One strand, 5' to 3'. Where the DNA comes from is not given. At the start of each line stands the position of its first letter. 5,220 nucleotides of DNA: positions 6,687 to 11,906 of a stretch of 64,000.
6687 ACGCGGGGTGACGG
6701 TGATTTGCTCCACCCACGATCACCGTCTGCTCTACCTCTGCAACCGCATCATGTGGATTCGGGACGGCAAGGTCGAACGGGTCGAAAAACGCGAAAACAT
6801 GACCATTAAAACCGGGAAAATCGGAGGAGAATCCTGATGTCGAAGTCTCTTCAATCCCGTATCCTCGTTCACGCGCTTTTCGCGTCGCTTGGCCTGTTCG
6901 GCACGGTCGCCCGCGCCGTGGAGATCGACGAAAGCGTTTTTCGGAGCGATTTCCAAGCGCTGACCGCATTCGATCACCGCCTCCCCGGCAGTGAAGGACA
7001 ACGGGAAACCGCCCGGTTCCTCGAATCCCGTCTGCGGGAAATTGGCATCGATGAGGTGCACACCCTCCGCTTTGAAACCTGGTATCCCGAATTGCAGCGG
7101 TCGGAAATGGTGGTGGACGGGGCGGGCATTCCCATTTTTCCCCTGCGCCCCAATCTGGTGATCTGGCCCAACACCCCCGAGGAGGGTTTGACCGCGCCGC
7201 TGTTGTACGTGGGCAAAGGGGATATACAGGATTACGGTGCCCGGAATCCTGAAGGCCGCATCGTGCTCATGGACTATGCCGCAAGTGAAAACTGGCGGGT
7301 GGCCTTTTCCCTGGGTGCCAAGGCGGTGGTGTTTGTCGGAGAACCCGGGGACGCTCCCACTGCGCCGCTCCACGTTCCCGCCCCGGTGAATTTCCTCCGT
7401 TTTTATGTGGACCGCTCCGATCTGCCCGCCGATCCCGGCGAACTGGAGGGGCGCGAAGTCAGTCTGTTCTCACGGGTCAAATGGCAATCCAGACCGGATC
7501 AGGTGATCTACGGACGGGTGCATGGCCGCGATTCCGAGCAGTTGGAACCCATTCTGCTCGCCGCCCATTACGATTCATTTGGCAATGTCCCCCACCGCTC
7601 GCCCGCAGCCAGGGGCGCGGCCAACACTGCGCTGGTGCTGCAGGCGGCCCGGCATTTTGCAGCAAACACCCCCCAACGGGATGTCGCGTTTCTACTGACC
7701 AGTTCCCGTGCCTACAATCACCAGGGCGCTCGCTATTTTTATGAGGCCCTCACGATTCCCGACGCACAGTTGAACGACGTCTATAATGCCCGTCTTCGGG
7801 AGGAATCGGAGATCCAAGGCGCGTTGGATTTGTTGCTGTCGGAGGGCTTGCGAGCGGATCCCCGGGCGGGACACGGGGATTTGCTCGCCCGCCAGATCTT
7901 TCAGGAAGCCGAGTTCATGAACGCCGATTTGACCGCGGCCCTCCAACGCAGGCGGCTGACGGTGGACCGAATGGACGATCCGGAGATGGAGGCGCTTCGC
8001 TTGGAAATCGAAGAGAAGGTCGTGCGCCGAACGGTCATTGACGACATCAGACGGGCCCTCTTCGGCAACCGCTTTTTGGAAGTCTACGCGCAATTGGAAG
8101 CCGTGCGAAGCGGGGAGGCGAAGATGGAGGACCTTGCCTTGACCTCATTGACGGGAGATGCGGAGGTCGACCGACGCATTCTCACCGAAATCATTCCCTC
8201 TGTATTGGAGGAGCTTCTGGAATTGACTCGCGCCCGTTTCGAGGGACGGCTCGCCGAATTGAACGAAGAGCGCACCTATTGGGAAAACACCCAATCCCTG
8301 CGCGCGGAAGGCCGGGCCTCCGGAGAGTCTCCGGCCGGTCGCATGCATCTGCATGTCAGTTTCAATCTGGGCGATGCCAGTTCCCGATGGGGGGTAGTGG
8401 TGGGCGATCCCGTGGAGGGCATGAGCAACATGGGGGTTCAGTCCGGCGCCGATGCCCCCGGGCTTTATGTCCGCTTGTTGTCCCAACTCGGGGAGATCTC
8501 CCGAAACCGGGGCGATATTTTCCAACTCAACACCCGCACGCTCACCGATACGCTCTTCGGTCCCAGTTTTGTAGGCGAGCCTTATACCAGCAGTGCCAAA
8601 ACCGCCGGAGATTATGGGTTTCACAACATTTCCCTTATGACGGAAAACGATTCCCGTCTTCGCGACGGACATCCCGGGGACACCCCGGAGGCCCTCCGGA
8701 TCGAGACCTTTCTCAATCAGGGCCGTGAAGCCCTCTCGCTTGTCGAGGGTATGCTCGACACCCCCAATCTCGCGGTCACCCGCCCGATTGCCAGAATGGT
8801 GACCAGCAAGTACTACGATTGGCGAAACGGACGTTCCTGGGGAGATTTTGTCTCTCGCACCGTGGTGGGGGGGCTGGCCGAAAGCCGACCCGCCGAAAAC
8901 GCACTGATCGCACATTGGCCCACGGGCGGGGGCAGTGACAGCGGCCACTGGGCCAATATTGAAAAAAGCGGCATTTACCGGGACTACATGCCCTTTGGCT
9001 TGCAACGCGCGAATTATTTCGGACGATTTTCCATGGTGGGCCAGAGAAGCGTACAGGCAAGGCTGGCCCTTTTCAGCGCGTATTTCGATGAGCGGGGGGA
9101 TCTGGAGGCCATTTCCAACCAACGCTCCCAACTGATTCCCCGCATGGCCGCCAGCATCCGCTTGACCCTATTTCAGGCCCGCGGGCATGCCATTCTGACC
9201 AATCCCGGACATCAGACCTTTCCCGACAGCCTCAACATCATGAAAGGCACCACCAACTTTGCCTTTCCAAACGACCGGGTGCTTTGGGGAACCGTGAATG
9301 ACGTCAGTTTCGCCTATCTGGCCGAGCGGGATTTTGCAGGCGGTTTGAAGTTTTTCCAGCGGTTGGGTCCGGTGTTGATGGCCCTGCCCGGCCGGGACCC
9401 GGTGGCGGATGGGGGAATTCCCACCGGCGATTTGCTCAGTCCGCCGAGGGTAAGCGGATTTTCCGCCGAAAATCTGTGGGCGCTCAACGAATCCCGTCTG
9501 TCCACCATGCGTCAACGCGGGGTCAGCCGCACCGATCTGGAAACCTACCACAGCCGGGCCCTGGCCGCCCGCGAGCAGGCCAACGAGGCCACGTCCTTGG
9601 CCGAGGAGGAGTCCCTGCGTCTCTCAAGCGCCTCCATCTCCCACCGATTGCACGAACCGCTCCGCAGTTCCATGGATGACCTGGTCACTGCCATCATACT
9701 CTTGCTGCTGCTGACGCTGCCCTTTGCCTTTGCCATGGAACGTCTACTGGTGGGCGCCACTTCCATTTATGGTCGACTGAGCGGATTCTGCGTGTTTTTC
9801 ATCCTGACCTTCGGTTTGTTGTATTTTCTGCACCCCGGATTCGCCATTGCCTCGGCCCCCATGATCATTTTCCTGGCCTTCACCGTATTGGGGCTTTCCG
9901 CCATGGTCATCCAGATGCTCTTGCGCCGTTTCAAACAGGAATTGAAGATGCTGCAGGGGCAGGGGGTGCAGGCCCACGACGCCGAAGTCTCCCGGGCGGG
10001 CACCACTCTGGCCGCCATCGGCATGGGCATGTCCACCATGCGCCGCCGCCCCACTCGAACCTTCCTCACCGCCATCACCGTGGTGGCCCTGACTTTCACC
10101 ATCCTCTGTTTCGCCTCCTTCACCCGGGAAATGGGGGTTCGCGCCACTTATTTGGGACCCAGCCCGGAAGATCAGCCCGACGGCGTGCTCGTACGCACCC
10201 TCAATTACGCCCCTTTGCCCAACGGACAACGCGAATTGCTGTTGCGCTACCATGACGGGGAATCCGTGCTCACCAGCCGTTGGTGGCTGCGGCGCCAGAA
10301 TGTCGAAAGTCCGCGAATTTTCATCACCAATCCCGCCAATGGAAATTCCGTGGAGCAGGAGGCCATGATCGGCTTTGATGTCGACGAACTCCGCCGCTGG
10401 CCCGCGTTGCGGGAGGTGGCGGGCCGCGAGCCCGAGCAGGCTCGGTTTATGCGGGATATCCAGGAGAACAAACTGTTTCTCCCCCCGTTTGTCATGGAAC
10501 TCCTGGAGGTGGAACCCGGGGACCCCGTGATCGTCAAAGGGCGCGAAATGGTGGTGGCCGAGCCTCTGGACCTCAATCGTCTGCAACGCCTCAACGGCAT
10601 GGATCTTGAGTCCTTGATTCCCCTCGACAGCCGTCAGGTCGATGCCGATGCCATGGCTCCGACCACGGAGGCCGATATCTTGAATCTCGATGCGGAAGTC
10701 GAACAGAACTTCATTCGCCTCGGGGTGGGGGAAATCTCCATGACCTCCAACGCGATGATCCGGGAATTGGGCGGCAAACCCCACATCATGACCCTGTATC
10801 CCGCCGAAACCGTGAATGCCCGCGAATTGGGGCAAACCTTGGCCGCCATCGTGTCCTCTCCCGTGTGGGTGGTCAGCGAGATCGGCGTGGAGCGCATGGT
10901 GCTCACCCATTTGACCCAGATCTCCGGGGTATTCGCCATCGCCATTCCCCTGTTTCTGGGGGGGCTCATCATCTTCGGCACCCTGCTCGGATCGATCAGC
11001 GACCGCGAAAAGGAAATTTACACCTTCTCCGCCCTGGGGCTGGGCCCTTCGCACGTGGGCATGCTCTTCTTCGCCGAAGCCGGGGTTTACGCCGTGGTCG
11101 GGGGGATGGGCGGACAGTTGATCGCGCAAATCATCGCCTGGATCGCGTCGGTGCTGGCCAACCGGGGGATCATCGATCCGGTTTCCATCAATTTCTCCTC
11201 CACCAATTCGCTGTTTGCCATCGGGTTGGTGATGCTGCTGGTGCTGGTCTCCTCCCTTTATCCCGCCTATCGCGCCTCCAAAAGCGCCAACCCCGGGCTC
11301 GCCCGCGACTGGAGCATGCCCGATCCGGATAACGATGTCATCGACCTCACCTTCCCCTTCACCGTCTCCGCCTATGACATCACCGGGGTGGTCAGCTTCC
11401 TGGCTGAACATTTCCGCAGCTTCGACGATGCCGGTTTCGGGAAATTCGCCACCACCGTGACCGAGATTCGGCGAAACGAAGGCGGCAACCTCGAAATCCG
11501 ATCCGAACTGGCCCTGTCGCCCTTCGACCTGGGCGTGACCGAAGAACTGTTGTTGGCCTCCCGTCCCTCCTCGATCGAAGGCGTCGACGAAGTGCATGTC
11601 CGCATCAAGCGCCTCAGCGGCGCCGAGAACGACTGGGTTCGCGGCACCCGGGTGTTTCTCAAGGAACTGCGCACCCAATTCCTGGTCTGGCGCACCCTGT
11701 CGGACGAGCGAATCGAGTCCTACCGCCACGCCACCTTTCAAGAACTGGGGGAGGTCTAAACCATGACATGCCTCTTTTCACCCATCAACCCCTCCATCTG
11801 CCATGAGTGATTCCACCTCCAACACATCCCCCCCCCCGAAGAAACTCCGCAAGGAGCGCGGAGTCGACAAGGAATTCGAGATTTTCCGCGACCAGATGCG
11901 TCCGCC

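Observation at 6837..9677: Ectodomain of the 1640-aa permease is a PA plus M28-peptidase-like scaffold that has lost its catalytic and metal-binding residues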

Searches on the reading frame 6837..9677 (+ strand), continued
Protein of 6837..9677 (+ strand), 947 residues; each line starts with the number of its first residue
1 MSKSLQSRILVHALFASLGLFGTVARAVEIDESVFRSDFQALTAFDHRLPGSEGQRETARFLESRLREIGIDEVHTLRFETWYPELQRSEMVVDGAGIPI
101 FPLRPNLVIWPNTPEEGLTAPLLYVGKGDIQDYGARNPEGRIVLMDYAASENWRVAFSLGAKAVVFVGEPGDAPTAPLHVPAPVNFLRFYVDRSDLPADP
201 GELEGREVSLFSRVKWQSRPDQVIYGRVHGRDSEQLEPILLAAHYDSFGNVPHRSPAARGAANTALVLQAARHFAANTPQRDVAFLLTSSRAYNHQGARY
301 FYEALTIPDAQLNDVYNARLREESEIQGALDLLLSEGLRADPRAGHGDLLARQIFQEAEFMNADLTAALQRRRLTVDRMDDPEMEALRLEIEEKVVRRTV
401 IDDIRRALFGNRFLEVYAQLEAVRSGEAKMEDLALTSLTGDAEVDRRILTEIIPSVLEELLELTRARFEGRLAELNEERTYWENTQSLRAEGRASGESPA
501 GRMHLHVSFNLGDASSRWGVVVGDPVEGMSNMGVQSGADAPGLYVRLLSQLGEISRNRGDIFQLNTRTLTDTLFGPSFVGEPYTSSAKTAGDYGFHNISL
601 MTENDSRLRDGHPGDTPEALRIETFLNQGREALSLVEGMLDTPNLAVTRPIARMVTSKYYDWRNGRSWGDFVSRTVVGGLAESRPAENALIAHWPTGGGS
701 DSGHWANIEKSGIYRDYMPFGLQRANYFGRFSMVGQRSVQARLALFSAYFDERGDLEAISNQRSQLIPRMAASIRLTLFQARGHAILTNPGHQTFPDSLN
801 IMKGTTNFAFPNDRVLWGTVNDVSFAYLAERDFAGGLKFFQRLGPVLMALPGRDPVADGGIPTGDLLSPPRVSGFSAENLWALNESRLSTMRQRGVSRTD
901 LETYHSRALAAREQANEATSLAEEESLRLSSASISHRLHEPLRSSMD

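Call 83: find_encoding_contigs(protein=P0013, flank=10000, max_places=1)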
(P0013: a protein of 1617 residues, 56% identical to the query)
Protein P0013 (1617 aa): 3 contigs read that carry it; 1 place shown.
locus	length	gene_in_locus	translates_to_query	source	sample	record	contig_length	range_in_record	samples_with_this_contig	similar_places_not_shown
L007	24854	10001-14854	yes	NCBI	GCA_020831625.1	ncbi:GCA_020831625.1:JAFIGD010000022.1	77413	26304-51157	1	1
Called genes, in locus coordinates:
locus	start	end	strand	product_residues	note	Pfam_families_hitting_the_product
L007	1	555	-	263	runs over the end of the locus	PF01261:AP_endonuc_2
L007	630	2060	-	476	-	PF01554:MatE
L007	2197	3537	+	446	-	PF06123:CreD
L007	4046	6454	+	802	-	PF20581:DUF6785, PF20580:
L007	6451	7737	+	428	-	PF05402:PqqD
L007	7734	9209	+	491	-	PF02687:FtsX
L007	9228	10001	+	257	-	PF00005:ABC_tran, PF13304:AAA_21 (weak)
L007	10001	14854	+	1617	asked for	PF02687:FtsX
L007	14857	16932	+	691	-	-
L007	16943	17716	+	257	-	PF00005:ABC_tran, PF02463:SMC_N (weak)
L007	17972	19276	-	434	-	PF00890:FAD_binding_2 (weak), PF01134:GIDA (weak), PF01266:DAO (faint), PF01946:Thi4 (weak), PF05834:Lycopene_cycl (faint), PF07992:Pyr_redox_2 (weak), PF12831:FAD_oxidored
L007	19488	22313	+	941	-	PF22842:Pel9A-like_beta_helix, PF07602:DUF1565, PF00754:F5_F8_type_C, PF22633:F5_F8_type_C_2, PF00754:F5_F8_type_C, PF22633:F5_F8_type_C_2, PF00754:F5_F8_type_C, PF22633:F5_F8_type_C_2, +1 more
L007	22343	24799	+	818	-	PF16318:DUF4957 (faint), PF13229:Beta_helix, PF00754:F5_F8_type_C, PF22633:F5_F8_type_C_2, PF00754:F5_F8_type_C, PF22633:F5_F8_type_C_2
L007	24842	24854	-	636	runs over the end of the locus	-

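Call 85: find_related_loci(query=window:6837-9677:+, collection=genome_contigs, flank=6000)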
Query window:6837-9677:+ (947 aa) in genome_contigs; peptide patterns used: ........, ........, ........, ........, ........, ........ (x = any residue, [..] = any of these).
85 stretches matched a pattern, but none encodes a relative of the query by tblastn (E <= 1e-3).

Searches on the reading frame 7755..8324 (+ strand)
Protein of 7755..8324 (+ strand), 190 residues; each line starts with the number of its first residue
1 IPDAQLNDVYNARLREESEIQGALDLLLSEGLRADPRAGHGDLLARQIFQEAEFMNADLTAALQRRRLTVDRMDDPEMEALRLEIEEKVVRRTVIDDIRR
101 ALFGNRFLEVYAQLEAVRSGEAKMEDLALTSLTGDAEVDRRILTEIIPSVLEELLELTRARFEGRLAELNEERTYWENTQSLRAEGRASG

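Call 91: search_protein_families(library=pfam, proteins=[window:7755-8324:+], max_evalue=10)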
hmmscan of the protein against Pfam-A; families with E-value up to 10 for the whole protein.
window:7755-8324:+ (190 aa): 0 families
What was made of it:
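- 7755..8324 (+): Helical bundle of about 190 aa inserted inside the M28 domain (aa 307-496). No Pfam hit (call 91).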

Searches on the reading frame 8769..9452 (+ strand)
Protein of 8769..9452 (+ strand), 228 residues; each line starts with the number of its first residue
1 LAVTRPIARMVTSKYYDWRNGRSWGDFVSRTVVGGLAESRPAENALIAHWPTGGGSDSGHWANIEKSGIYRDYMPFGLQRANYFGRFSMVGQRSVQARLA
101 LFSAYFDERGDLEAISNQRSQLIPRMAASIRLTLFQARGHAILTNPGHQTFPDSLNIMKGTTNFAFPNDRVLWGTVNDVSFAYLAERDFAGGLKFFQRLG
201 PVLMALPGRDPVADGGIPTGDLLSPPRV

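Call 56: predict_structure(alignment_id=A4)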
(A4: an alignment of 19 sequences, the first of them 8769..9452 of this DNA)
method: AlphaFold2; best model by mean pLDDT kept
length: 228 residues; sequences in the alignment: 19
mean_pLDDT: 73.0   pTM: 0.68
mean pLDDT of the five models: 73.0, 61.9, 59.5, 58.3, 58.2
residues with pLDDT >= 90: 16; 70-90: 138; 50-70: 42; < 50: 32
segments of 3 or more residues with pLDDT < 50: 1-18, 56-58, 66-73
pLDDT, mean of each block of 10 residues (from residue 1): 33 43 70 60 87 55 47 69 83 64 89 86 61 85 75 82 85 80 85 85 88 88 77
secondary structure, 60 per line:
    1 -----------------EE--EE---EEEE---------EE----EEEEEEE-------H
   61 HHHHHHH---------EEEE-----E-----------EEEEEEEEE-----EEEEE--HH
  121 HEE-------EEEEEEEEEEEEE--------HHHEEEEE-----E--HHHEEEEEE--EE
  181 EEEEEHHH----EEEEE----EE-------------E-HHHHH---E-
elements in order: E27-30 E46-52 H60-67 E77-80 E98-106 E112-116 E131-143 E155-159 E171-176 E179-185 E193-197 H219-223
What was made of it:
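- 8772..9431 (+): Beta-rich region, probably two tandem beta-sandwich (Ig/pilin-like) domains (aa 646-865). A separate model of aa 645-872 has pLDDT 73 (call 56).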

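Call 58: fold_search(model_id=the predicted structure, library=pdb)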
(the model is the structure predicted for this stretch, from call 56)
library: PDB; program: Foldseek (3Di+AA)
matches with E <= 10: 862; with E <= 0.001: 0
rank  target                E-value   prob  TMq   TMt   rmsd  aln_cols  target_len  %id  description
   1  3phs                  1.2e-03  0.97  0.29  0.28  13.6       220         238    7  Crystal Structure of GBS52, the minor pilin in gram-positive pathogen Streptococcus agalactiae (released 2010-11-17)
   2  5j4m_A                5.4e-03  0.44  0.19  0.17  17.4       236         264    7  Crystal structure of shaft pilin SpaA from Lactobacillus rhamnosus GG - E269A/D295N double mutant (released 2016-07-20)
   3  5hts_A                7.1e-03  0.38  0.19  0.17  19.5       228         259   10  Crystal structure of shaft pilin spaA from Lactobacillus rhamnosus GG - D295N mutant (released 2016-07-20)
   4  5f44_A                8.4e-03  0.66  0.24  0.22  17.0       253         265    9  Crystal structure of shaft pilin spaA from Lactobacillus rhamnosus GG (released 2016-07-20)
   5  5hdl_A                9.4e-03  0.41  0.20  0.18  17.1       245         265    7  Crystal structure of shaft pilin spaA from Lactobacillus rhamnosus GG - E269A mutant (released 2016-07-20)
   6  9hv2_L                9.4e-03  0.23  0.17  0.19  16.4       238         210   11  Crystal structure of tri-specific FMDV mAb-34 Fab (released 2026-01-14)
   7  5hts_B                1.3e-02  0.35  0.20  0.18  19.3       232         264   10  Crystal structure of shaft pilin spaA from Lactobacillus rhamnosus GG - D295N mutant (released 2016-07-20)
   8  6jch                  1.3e-02  0.35  0.22  0.17  20.4       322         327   10  Crystal structure of SpaE basal pilin from Lactobacillus rhamnosus GG - Orthorhombic form (released 2019-06-26)
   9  6jk7                  1.3e-02  0.33  0.21  0.16  20.6       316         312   11  Crystal structure of SpaE basal pilin from Lactobacillus rhamnosus GG - Trigonal form (released 2019-06-26)
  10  5hts_C                1.6e-02  0.30  0.19  0.17  19.6       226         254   10  Crystal structure of shaft pilin spaA from Lactobacillus rhamnosus GG - D295N mutant (released 2016-07-20)
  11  6bbt_B                2.1e-02  0.15  0.16  0.15  20.2       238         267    8  Structure of the major pilin protein (T-13) from Streptococcus pyogenes serotype GAS131465 (released 2018-10-24)
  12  9hv2_B                2.2e-02  0.18  0.18  0.19  15.4       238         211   10  Crystal structure of tri-specific FMDV mAb-34 Fab (released 2026-01-14)
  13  5hbb_B                2.3e-02  0.41  0.24  0.21  17.1       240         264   10  Crystal structure of shaft pilin spaA from Lactobacillus rhamnosus GG - E139A mutant (released 2016-07-20)
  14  9hv8_L                2.5e-02  0.20  0.18  0.19  14.9       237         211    9  Crystal structure of tri-specific FMDV mAb-49 Fab (released 2026-01-14)
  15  4hss_A                2.6e-02  0.57  0.25  0.15  17.3       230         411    6  Structure of the Full-Length Major Pilin SpaD from Corynebacterium diphtheriae (released 2013-11-13)
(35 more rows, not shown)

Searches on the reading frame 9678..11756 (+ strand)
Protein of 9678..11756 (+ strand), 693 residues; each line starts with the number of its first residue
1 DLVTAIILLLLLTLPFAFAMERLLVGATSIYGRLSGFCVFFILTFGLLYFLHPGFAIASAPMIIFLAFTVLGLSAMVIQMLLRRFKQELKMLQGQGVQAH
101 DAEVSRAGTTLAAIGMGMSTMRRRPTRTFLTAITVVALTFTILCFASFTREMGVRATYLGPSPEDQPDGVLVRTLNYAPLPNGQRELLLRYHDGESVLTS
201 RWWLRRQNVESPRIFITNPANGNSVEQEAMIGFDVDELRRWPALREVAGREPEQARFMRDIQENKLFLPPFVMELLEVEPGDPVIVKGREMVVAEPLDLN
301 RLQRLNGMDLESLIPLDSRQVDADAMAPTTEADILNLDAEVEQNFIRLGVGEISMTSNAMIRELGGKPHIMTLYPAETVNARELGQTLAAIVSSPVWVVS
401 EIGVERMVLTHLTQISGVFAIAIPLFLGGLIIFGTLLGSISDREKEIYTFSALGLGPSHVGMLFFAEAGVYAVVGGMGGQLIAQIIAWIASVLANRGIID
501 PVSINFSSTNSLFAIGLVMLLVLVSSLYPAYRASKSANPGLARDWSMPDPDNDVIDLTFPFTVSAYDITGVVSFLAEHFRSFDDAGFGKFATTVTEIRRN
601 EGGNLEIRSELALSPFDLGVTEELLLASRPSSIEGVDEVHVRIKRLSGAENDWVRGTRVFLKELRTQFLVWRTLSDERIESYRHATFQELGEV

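Call 35: search_protein_families(library=pfam, proteins=[window:9678-11756:+], max_evalue=10)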
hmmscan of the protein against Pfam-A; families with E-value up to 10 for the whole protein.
window:9678-11756:+ (693 aa): 2 families
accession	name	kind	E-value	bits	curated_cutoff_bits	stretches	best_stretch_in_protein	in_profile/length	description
PF02687.27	FtsX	-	6.3e-11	42.8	25.5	1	419-535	2-117/120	FtsX-like permease C-terminal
PF09624.15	DUF2393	-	0.26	11.7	26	1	44-102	6-62/146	Protein of unknown function (DUF2393)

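Call 72: search_solved_structures(query=window:9678-11756:+, max_evalue=1, show_alignments=1)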
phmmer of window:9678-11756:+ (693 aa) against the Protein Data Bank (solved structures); distinct sequences matched with E-value up to 1: 11.
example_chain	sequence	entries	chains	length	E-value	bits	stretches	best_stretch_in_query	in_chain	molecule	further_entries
5xu1_M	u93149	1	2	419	2.7e-06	29.3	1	414-535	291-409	ABC transporter permeae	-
5lil_A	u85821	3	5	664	0.00017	23.5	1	422-538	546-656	Macrolide export ATP-binding/permease protein MacB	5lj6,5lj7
7arh_E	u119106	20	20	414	0.0055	18.4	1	335-535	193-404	Lipoprotein-releasing system transmembrane protein LolE | Lipoprotein transporter subunit LolE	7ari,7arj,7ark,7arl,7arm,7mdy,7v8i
7mdx_B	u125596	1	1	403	0.01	17.5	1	335-535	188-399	Lipoprotein-releasing system transmembrane protein LolE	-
9w37_A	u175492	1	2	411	0.014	17.1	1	424-536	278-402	LolF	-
9w35_A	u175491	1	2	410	0.014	17.1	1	424-536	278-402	LolF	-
9w2w_A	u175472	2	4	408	0.019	16.7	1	424-536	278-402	LolF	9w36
9o9x_C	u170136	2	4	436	0.029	16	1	414-535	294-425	ABC transporter permease YtrF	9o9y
5nik_J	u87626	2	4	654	0.056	15.1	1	413-490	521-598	Macrolide export ATP-binding/permease protein MacB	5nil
5gko_A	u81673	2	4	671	0.15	13.6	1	417-535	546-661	Macrolide export ATP-binding/permease protein MacB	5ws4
7am2_BN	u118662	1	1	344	0.71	11.4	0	113-191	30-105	mL81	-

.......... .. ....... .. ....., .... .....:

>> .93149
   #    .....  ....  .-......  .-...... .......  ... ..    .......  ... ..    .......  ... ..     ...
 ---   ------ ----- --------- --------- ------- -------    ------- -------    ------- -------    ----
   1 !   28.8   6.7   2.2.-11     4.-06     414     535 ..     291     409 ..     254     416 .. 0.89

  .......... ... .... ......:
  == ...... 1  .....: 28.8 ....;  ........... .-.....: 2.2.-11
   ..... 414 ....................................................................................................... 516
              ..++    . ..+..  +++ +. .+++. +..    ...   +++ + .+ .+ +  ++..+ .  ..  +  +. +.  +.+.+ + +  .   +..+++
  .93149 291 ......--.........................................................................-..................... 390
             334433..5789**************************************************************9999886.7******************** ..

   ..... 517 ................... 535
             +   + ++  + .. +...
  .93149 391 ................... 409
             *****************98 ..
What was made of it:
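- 9678..11288 (+): Membrane module (aa 948-1484): three extra TM helices, a cytoplasmic linker, then a MacB/FtsX-type 4-TM permease with a periplasmic loop of about 260 aa. PDB hits to MacB-like Spr0695 5xu1 (2.7e-6), MacB, LolE, LolF and YtrF (call 72).
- On Type VII (MacB/FtsX) ABC permease: PDB hits to MacB-like, MacB, LolE, LolF and YtrF (call 72).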
